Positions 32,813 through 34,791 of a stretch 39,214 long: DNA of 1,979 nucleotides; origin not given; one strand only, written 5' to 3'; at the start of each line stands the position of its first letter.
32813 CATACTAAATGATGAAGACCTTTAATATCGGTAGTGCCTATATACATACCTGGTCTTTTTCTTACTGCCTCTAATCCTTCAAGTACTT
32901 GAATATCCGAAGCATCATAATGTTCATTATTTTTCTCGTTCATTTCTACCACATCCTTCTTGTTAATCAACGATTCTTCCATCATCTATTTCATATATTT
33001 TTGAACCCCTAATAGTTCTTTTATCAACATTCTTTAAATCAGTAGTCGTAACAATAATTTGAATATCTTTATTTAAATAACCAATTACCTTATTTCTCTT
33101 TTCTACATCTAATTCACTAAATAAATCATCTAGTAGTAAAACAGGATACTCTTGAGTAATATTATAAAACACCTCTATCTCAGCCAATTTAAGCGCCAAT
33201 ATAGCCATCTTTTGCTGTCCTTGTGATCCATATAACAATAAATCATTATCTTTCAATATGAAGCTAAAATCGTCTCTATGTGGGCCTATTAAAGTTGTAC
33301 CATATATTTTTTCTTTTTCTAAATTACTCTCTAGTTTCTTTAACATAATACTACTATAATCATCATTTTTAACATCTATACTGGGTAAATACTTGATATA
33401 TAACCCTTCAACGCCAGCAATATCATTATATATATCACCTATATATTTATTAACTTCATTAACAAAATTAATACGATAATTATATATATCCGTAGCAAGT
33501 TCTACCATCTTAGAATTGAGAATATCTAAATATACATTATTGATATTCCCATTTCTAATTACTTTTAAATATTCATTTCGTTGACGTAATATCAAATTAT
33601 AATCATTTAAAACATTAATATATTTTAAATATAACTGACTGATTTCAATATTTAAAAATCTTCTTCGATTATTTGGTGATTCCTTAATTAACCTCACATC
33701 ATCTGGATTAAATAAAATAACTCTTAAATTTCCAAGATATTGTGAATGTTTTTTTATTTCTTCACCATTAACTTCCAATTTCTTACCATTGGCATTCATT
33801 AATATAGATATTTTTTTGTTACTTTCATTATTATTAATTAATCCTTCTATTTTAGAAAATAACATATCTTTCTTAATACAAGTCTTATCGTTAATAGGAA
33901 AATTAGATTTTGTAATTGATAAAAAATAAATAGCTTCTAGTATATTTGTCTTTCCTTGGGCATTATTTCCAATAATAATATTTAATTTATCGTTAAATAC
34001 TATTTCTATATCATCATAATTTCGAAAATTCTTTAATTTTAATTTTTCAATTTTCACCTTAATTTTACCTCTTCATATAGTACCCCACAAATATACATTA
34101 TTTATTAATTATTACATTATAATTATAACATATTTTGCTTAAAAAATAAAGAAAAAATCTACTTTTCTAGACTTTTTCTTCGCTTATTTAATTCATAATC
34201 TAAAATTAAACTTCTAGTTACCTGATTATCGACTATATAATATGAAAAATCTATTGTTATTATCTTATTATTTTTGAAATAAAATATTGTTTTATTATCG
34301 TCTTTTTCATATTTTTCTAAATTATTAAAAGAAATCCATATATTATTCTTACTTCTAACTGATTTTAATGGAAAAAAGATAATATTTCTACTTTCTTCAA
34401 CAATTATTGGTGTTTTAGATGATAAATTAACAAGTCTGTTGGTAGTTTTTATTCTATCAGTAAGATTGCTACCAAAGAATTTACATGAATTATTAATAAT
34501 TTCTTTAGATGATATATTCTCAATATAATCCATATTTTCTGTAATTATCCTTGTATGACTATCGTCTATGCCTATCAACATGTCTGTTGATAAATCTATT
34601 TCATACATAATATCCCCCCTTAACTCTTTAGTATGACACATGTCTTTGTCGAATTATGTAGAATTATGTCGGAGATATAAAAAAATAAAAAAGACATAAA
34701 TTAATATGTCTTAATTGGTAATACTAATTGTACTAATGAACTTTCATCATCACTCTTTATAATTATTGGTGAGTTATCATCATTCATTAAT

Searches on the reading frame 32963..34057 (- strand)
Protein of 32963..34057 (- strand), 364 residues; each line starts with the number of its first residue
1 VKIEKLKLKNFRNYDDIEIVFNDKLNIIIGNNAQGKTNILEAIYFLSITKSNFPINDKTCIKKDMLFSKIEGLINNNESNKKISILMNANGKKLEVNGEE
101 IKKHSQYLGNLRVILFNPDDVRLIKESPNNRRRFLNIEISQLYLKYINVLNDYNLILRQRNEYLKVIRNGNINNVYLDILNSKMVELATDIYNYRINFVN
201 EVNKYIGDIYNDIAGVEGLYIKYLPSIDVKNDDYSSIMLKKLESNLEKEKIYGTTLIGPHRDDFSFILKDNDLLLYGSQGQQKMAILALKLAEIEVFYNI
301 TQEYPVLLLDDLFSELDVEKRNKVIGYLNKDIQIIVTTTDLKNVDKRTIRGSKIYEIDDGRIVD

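Call 27: search_protein_families(library=pfam, proteins=[window:32963-34057:-])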
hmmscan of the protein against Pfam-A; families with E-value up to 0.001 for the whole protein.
window:32963-34057:- (364 aa): 5 families
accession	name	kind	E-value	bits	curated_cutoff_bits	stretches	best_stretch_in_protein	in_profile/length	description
PF02463.25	SMC_N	-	4e-22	79.2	40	1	3-344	2-202/220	RecF/RecN/SMC N terminal domain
PF13476.12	AAA_23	-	1.6e-09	39.2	27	1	5-111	1-107/201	AAA domain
PF13175.12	AAA_15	-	4.7e-09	36.8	32.1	1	1-279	1-225/374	AAA ATPase domain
PF13304.12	AAA_21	-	1.7e-07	32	27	1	25-338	1-297/304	AAA domain, putative AbiEii toxin, Type IV TA system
PF13514.12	AAA_27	-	4.1e-05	23.7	22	1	1-44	1-47/206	AAA domain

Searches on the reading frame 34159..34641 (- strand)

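Call 27: search_protein_families(library=pfam, proteins=[window:34159-34641:-])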
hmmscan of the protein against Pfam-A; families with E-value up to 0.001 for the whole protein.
window:34159-34641:- (160 aa): 1 family
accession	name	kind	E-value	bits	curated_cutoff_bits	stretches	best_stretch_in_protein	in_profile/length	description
PF06338.17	ComK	-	2.3e-30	105.8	22.3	1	13-155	4-151/152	ComK protein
